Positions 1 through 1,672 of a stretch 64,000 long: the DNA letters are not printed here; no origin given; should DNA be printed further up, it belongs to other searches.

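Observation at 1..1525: Window opens inside a gene whose C-terminus resembles the RCK domains of a Slo/BK-type potassium channel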

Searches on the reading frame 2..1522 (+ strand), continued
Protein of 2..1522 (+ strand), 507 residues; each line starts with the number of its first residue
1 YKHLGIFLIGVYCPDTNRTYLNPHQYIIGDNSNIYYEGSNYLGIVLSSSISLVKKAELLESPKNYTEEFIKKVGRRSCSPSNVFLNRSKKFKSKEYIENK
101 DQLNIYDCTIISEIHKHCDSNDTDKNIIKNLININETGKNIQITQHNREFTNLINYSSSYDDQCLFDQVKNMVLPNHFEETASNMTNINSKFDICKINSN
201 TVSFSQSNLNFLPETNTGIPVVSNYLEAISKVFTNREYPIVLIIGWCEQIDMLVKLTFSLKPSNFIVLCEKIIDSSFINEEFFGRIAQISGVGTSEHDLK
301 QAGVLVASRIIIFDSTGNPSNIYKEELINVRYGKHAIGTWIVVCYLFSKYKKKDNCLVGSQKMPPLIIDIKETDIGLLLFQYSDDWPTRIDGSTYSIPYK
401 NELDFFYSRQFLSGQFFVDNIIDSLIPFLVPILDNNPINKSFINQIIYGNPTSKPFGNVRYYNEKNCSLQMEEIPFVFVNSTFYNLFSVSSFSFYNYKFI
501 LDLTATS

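Call 34: search_solved_structures(query=A3, max_evalue=0.001, show_alignments=3)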
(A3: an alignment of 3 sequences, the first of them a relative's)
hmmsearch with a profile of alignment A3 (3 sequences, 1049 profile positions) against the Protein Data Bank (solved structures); distinct sequences matched with E-value up to 0.001: 131 (the best 60 are shown).
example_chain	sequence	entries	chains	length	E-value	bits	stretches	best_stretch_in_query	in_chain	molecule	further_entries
5u70_A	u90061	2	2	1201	6.3e-16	60.7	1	78-259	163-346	Potassium channel subfamily T member 1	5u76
7sit_B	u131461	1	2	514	1e-13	53.4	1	61-231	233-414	Voltage gated potassium channel Kv1.2-Kv2.1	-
8hir_A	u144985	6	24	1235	1.1e-13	53.3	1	75-259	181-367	Potassium channel subfamily T member 1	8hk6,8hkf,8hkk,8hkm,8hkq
7pxe_A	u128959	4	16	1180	1.3e-13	53.1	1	73-277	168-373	Isoform J of Calcium-activated potassium channel slowpoke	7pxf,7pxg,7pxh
7siz_B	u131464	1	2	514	2.1e-13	52.4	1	61-231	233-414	Voltage gated potassium channel Kv1.2-Kv2.1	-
9di8_A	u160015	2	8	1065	3.1e-13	51.8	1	76-269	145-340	BK channel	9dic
5tj6_A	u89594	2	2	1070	4.2e-13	51.4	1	76-269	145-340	High conductance calcium-activated potassium channel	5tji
7rjt_A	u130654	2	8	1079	4.3e-13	51.4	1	76-269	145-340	BK channel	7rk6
9dkl_A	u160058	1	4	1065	5.8e-13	50.9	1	76-269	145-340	BK channel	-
5wie_B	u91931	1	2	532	9.6e-13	50.2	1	62-231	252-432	Potassium voltage-gated channel subfamily A member 2,Potassium voltage-gated channel subfa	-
2r9r_B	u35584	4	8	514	1.2e-12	49.9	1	61-231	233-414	Paddle chimera voltage gated potassium channel Kv1.2-Kv2.1 | Potassium voltage-gated channel subfamily A member 2, Potassium voltage-gated channel subf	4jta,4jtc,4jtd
6ebk_B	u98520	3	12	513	1.2e-12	49.9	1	61-231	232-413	Potassium voltage-gated channel subfamily A member 2,Potassium voltage-gated channel subfa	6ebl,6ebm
3lnm_B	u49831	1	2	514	1.9e-12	49.2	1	62-231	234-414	F233W mutant of the Kv2.1 paddle-Kv1.2 chimera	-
9dit_A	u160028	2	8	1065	2.2e-12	49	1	76-269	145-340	BK channel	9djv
9dkf_A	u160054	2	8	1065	2.2e-12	49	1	76-269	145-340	BK channel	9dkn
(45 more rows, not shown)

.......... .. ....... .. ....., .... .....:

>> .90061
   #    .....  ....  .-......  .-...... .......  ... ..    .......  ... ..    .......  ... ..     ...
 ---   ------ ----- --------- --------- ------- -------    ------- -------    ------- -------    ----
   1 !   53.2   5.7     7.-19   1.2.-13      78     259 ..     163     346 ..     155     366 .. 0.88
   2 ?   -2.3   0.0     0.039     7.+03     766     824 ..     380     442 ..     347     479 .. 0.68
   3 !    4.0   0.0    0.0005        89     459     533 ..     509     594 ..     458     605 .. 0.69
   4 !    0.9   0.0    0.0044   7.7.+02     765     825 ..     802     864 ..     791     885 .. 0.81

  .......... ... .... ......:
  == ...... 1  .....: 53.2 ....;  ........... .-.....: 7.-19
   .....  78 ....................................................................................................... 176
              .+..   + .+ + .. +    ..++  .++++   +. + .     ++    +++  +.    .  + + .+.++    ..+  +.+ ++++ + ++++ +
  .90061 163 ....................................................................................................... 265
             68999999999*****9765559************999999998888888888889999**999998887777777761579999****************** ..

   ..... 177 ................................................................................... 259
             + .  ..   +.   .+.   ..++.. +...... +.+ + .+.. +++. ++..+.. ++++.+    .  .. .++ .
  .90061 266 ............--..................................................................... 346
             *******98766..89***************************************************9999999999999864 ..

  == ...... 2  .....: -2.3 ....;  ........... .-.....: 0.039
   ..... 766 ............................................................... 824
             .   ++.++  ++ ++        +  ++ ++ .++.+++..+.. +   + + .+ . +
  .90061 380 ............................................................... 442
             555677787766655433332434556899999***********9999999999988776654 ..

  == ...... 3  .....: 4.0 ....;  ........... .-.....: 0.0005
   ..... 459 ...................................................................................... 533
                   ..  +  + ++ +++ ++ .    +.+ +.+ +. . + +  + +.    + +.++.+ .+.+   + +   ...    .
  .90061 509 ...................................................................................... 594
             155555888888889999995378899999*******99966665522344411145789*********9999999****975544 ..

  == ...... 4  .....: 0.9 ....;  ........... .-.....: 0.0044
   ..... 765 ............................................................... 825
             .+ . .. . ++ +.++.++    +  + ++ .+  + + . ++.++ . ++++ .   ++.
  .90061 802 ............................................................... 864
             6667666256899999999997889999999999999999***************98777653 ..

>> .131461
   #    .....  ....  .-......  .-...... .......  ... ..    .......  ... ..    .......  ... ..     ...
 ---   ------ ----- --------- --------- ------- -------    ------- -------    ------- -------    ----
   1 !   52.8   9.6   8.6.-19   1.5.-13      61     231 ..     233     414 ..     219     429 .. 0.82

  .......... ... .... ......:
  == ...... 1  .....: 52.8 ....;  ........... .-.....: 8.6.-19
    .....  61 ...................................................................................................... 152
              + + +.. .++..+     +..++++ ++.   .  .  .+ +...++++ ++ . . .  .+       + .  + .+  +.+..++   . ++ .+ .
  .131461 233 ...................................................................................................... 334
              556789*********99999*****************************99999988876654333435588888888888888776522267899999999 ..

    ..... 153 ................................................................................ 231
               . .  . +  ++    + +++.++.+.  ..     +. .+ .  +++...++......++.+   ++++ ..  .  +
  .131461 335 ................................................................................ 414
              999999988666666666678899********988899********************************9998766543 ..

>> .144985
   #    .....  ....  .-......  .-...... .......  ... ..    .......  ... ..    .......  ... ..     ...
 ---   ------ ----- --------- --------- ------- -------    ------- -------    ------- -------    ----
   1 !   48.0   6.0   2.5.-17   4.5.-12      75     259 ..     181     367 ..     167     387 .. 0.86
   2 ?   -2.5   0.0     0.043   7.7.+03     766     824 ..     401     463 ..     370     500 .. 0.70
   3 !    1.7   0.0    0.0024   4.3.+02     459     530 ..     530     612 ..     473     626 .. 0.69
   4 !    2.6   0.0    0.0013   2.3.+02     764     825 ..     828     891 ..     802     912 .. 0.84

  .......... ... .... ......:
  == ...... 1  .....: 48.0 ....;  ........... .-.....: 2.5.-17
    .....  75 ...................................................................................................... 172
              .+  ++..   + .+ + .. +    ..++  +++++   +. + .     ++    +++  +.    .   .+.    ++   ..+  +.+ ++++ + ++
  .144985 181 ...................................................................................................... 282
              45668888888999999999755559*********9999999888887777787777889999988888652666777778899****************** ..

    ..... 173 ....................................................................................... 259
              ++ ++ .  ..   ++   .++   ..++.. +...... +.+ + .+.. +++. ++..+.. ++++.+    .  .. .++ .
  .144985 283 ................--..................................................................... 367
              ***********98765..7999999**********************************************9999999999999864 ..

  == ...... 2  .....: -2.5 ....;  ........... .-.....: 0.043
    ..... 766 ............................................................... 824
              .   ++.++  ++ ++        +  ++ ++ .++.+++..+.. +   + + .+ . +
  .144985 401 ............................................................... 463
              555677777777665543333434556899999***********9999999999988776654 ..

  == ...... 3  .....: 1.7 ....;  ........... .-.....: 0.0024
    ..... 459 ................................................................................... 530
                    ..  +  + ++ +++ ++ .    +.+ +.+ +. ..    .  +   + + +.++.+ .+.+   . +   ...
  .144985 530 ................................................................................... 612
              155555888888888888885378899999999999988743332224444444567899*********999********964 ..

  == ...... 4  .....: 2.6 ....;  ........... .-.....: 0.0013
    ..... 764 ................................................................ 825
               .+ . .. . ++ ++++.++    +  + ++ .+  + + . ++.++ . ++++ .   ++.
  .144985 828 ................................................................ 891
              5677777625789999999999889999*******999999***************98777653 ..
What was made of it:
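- On Slo family (Slo1/2/3-type K+ channels with tandem RCK gating ring): The profile aligns 'flrflrlt' to the Kv paddle-chimera S4 (call 34).
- On BK / Slo1 (KCa1.1) proper: RCK1 lies upstream of the window and aligns too weakly to BK for residue-level calls (call 34).
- The Slo2.2 alignment also has collinear weak matches in RCK1 and RCK2 (call 34). The order pore, RCK1, linker, RCK2 is collinear with Slo2.2 (call 34).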

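Call 42: find_encoding_contigs(protein=P0002, flank=6000, max_places=3)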
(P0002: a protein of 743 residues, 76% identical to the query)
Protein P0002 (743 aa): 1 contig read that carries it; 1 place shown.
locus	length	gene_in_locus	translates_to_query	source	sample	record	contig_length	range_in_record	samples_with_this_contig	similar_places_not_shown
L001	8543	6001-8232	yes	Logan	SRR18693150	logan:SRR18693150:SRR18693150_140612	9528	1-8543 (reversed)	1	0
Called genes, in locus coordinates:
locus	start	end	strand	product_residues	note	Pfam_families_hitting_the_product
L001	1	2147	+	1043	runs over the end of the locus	?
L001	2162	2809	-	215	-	-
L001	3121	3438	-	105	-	PF04452:Methyltrans_RNA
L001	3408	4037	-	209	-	PF04452:Methyltrans_RNA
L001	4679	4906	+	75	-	-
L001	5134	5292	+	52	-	-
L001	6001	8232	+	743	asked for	PF03493:BK_channel_a (weak)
